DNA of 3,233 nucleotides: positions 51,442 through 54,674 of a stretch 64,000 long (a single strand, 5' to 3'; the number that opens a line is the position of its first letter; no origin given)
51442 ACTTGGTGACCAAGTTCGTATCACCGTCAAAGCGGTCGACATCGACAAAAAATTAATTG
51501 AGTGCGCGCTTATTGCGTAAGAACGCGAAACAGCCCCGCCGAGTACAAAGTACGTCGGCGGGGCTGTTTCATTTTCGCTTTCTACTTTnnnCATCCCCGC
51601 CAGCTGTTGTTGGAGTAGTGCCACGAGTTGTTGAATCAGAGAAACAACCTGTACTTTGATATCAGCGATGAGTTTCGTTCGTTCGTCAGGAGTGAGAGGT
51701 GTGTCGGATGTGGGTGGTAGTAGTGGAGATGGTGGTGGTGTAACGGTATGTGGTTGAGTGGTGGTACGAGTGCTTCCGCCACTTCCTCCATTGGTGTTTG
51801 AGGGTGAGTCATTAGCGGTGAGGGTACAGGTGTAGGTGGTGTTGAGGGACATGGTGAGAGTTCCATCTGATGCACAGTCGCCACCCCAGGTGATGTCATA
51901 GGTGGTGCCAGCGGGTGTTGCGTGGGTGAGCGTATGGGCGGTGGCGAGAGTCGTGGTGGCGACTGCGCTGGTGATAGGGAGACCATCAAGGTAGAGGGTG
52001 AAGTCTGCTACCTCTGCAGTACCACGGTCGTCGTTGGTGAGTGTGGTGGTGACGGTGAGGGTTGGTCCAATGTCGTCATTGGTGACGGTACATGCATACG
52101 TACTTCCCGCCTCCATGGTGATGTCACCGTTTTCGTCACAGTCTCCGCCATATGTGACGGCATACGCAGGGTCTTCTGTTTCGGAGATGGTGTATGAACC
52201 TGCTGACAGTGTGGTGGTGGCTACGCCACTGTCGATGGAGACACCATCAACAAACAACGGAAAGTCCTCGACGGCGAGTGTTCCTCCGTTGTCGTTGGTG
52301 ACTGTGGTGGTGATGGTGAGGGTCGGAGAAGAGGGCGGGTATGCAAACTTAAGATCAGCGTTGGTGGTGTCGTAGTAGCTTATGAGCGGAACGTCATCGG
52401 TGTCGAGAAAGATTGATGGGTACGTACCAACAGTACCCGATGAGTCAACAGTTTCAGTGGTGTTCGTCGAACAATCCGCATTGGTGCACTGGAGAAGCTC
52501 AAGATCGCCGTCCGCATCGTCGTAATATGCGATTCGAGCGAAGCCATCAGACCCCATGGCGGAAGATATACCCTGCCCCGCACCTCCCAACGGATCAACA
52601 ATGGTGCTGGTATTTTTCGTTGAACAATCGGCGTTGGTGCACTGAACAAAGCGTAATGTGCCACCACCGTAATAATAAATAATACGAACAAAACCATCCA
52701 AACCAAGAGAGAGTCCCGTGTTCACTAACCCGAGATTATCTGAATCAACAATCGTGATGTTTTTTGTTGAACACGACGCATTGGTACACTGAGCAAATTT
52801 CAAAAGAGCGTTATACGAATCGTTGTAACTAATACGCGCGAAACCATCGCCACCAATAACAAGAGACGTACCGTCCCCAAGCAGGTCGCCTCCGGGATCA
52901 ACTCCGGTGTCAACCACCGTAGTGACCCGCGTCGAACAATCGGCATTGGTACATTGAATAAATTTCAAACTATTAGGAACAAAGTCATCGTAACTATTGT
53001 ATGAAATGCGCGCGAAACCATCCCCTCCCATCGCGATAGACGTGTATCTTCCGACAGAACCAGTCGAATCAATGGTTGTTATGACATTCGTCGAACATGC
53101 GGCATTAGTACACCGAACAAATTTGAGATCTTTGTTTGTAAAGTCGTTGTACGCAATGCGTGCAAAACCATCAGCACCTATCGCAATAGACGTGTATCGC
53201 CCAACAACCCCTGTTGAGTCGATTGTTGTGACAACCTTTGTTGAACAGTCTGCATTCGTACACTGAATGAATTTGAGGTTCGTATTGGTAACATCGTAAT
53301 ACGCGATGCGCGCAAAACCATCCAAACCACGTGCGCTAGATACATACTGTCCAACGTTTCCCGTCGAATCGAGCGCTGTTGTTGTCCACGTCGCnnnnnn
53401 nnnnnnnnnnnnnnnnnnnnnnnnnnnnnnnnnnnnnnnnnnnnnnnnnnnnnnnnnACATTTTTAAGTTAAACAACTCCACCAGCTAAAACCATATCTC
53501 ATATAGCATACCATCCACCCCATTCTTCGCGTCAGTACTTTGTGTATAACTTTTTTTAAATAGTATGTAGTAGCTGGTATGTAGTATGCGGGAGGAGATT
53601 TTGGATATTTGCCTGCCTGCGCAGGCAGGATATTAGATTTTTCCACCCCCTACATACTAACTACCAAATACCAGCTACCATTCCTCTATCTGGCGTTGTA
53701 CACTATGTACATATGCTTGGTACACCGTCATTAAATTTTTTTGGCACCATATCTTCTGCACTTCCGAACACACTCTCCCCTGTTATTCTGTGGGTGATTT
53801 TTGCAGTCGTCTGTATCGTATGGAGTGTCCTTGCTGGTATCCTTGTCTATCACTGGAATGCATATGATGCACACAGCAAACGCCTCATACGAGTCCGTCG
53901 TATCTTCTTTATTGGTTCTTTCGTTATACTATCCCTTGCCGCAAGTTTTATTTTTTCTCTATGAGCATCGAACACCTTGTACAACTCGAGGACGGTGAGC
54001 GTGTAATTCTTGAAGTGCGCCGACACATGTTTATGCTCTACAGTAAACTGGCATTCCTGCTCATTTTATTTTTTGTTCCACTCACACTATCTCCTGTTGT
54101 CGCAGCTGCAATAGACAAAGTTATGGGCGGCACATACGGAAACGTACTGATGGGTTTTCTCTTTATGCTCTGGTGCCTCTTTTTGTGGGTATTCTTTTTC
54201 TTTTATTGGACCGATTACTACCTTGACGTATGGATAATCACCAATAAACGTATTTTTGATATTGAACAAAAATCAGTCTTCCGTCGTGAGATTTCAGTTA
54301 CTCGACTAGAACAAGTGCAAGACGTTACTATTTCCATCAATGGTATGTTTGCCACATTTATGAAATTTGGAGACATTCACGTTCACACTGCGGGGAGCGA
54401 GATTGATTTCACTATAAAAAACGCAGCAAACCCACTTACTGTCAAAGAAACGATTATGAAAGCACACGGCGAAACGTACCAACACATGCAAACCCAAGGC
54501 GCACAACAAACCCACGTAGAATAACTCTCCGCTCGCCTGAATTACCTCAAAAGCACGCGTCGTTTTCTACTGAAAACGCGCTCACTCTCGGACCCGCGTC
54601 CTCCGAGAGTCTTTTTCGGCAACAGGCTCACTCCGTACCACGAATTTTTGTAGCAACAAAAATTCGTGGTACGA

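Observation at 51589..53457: Secreted propeller-like protein with Cys-paired 46-aa repeats and two Ig-like C-terminal repeats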

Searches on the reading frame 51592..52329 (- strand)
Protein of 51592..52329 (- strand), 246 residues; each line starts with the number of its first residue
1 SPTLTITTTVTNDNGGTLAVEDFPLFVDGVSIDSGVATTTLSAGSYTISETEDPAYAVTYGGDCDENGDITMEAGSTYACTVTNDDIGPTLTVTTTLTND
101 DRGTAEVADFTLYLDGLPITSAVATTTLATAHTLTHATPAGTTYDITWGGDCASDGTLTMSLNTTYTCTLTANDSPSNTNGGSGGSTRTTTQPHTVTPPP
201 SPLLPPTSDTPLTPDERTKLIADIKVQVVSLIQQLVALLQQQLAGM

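Call 29: find_homologous_proteins(query=window:51592-52329:-)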
Query window:51592-52329:- (246 aa): 11 proteins with E <= 0.001 among 2321 candidates.
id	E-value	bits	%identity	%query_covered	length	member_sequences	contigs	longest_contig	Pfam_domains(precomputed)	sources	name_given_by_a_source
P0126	3.8e-39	153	41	70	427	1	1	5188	PF19403.6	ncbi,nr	ncbi:MAG: hypothetical protein Q8R25_03850, partial [bacterium]|nr:hypothetical protein [bacterium]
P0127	3.9e-37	146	46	65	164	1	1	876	-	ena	-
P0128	4.3e-37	146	43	46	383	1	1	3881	PF19403.6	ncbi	ncbi:MAG: hypothetical protein DMG13_33405, partial [Acidobacteria bacterium]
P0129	6.5e-26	110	39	66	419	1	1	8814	PF19403.6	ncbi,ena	-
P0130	1.5e-25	108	42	72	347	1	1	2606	PF19403.6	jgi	jgi:hypothetical protein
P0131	6.5e-21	93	37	45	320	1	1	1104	PF20674.4,PF24514.2,PF19403.6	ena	-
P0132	2.5e-20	91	37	70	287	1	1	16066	PF19403.6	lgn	-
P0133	8.4e-18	83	35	54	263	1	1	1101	-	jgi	jgi:hypothetical protein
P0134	4.4e-9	54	35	71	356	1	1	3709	PF24514.2,PF19403.6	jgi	jgi:hypothetical protein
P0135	1.9e-7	49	37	50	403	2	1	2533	PF19403.6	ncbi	ncbi:MAG: hypothetical protein ACYC7H_16450, partial [Chloroflexota bacterium]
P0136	1.6e-4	40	35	47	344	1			PF20674.4,PF24514.2,PF19403.6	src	-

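Call 51: predict_structure(alignment_id=A2)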
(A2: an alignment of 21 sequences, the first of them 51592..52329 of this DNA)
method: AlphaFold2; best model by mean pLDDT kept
length: 246 residues; sequences in the alignment: 21
mean_pLDDT: 88.1   pTM: 0.65
mean pLDDT of the five models: 88.1, 87.2, 86.1, 86.0, 82.2
residues with pLDDT >= 90: 174; 70-90: 37; 50-70: 17; < 50: 18
segments of 3 or more residues with pLDDT < 50: 186-194
pLDDT, mean of each block of 10 residues (from residue 1): 97 97 97 97 97 96 98 98 98 95 89 97 97 94 91 98 98 74 46 47 51 83 89 93 83
secondary structure, 60 per line:
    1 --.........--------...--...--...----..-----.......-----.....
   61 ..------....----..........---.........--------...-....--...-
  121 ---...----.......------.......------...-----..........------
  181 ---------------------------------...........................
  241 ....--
elements in order: E3-11 E25-27 E30-32 E44-50 E56-62 E69-72 E77-86 E90-98 E111-114 E117-119 E124-126 E131-137 E144-150 E157-159 E165-174 H214-244

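Call 54: fold_search(model_id=the predicted structure, library=pdb)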
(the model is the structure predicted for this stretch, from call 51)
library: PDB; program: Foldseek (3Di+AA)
matches with E <= 10: 245; with E <= 0.001: 13
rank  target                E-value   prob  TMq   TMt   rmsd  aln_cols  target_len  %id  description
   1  7vcr_A                2.2e-06  1.00  0.27  0.16  13.5       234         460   15  Crystal Structure of PitA fragment from pilus islet-2 of Streptococcus oralis (released 2022-06-01)
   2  7vcr_B                8.4e-06  1.00  0.24  0.15  13.0       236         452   17  Crystal Structure of PitA fragment from pilus islet-2 of Streptococcus oralis (released 2022-06-01)
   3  5xyr                  1.3e-05  1.00  0.29  0.07   9.1       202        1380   14  Crystal structure of a serine protease from Streptococcus species (released 2018-08-08)
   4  7w6b                  1.7e-05  1.00  0.28  0.11  11.0       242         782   16  Crystal Structure of PitA from pilus islet-2 of Streptococcus oralis (released 2022-06-01)
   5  7vcn_B                2.3e-05  1.00  0.27  0.16  11.5       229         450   12  Crystal Structure of PitA fragment from pilus islet-2 of Streptococcus oralis with Tb-Xo4 (released 2022-07-13)
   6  6vjb                  2.7e-05  1.00  0.27  0.07  10.5       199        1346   14  Crystal structure of a catalytically inactive CXC Chemokine-degrading protease SpyCEP from Streptococcus pyogenes (released 2020-04-15)
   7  7avh                  6.4e-05  1.00  0.32  0.40   8.0       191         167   14  Streptococcal High Identity Repeats in Tandem (SHIRT) domains 3-4 from cell surface protein SGO_0707 (released 2021-06-09)
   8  10ps                  2.1e-04  1.00  0.48  0.24   6.5       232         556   18  Crystal structure of SdrD A2-A3-B1-B2 domains from Staphylococcus aureus JH1 (released 2026-02-11)
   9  6fwv_A                3.9e-04  1.00  0.39  0.21   6.3       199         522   16  The Bacillus anthracis TIE protein (released 2018-08-08)
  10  6bbt_B                3.9e-04  0.99  0.29  0.28  10.5       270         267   12  Structure of the major pilin protein (T-13) from Streptococcus pyogenes serotype GAS131465 (released 2018-10-24)
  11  6fwv_B                4.3e-04  1.00  0.40  0.21   6.2       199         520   16  The Bacillus anthracis TIE protein (released 2018-08-08)
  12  8f5n_A                5.7e-04  0.98  0.25  0.23  12.1       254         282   12  Identification of an Immunodominant region on a Group A Streptococcus T-antigen Reveals Temperature-Dependent Motion i (released 2023-03-08)
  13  6bbt_A                6.1e-04  0.99  0.29  0.27  10.2       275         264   13  Structure of the major pilin protein (T-13) from Streptococcus pyogenes serotype GAS131465 (released 2018-10-24)
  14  3gle_C                1.4e-03  0.92  0.26  0.23  12.3       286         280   13  Crystal Structure of the Major Pilin from Streptococcus pyogenes N168A mutant (released 2009-06-02)
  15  6bbw_A                1.5e-03  0.98  0.28  0.26  11.6       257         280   12  Structure of the major pilin protein (T3.2) from Streptococcus pyogenes serotype GAS13637 (released 2018-10-24)
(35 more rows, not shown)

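Call 57: find_related_loci(query=window:51592-52329:-, collection=metagenome_contigs, flank=6000)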
Query window:51592-52329:- (246 aa) in metagenome_contigs; peptide patterns used: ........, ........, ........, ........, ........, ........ (x = any residue, [..] = any of these).
188 stretches matched a pattern; 7 encode a relative of the query (tblastn E <= 1e-3); 7 distinct loci.
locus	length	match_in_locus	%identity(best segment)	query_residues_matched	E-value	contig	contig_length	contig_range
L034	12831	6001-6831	43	2-183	3e-41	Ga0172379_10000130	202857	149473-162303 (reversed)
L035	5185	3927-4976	42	1-174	2e-32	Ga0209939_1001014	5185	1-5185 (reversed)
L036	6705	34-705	40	4-176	4e-28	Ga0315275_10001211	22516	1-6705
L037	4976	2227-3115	45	2-174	5e-27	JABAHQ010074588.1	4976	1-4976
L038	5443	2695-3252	34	3-174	1e-19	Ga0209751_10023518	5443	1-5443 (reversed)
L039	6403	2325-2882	34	3-174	1e-19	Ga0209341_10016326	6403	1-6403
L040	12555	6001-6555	31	3-188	4e-17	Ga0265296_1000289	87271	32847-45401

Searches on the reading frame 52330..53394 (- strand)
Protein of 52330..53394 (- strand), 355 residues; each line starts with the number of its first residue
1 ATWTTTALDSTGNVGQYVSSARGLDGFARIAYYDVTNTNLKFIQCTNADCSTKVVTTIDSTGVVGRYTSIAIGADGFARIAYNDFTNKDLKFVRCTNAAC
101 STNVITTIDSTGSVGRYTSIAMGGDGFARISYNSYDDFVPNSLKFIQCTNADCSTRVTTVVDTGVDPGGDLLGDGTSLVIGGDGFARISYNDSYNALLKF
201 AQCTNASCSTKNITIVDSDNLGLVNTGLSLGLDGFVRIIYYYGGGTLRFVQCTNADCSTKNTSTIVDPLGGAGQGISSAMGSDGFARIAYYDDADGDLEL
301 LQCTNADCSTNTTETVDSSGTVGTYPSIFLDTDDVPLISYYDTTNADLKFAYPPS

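Call 39: search_protein_representatives(protein=window:52330-53394:-)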
Query: 355 residues. Proteins with E-value up to 0.001 (for the whole library): 14302; up to 1e-10: 9111; up to 1e-30: 3001. The best 150 are listed.
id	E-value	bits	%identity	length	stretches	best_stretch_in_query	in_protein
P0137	0.0e+00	1109.4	45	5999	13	14-210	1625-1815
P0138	2.3e-288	971.0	46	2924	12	26-311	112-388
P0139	1.1e-228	774.8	53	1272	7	25-220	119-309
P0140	8.7e-216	732.4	62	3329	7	6-265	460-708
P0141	7.5e-206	699.7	62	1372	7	25-138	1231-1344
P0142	2.5e-199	678.2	45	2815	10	23-132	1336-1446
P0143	1.1e-192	656.4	56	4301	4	21-246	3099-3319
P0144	4.7e-191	651.0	43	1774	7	22-323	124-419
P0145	6.0e-165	565.2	35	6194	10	6-262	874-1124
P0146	4.1e-160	549.3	40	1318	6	4-341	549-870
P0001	1.9e-153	527.4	62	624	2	1-352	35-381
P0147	4.5e-153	526.1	47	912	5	23-341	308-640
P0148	7.5e-152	522.1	44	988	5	23-352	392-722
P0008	5.0e-149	512.8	52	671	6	21-234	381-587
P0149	3.4e-145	500.2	48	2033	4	23-321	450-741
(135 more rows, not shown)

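Call 66: search_protein_families(library=ncbifam, proteins=[P0138], max_evalue=0.01)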
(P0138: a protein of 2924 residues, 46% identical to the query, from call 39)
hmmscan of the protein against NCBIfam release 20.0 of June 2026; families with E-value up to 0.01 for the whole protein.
P0138 (2924 aa): 2 families
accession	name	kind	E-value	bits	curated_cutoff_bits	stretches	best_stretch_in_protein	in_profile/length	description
NF052521.1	TafC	equivalog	0.0001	21.5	410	1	2379-2572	166-368/373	TafC family fimbrial protein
NF041572.1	rhamnosid_Flavobac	equivalog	0.00042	18.5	1800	0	1016-1041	103-128/946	alpha-L-rhamnosidase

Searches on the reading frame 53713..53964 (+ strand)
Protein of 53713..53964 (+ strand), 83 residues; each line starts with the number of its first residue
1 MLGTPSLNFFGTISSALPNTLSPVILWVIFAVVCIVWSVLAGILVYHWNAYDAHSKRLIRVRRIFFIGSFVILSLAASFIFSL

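Call 55: search_protein_families(library=pfam, proteins=[window:53713-53964:+], max_evalue=0.001)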
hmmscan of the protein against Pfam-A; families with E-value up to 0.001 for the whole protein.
window:53713-53964:+ (83 aa): 0 families

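Call 58: list_cluster_members(proteins=[window:53713-53964:+, window:53961-54524:+, window:48604-49392:-])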
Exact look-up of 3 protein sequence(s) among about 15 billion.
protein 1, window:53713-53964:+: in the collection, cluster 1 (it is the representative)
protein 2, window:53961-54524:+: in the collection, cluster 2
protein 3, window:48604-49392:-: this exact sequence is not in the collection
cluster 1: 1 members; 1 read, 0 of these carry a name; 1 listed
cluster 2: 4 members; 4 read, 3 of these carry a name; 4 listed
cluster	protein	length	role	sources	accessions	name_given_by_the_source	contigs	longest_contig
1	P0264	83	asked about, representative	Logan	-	-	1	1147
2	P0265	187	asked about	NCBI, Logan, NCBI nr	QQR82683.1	PH domain-containing protein [Candidatus Campbellbacteria bacterium] | MAG: PH domain-containing protein [Candidatus Campbellbacteria bacterium]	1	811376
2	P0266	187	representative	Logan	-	-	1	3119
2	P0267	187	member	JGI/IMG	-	hypothetical protein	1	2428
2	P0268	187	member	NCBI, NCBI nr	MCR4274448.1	MAG: PH domain-containing protein [Candidatus Campbellbacteria bacterium] | PH domain-containing protein [Candidatus Campbellbacteria bacterium]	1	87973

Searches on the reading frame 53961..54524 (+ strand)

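Call 55: search_protein_families(library=pfam, proteins=[window:53961-54524:+], max_evalue=0.001)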
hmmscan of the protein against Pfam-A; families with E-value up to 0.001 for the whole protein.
window:53961-54524:+ (187 aa): 1 family
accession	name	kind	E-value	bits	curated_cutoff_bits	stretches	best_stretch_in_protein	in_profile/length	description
PF03703.20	bPH_2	-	0.00014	22.5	22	1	92-165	7-78/78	Bacterial PH domain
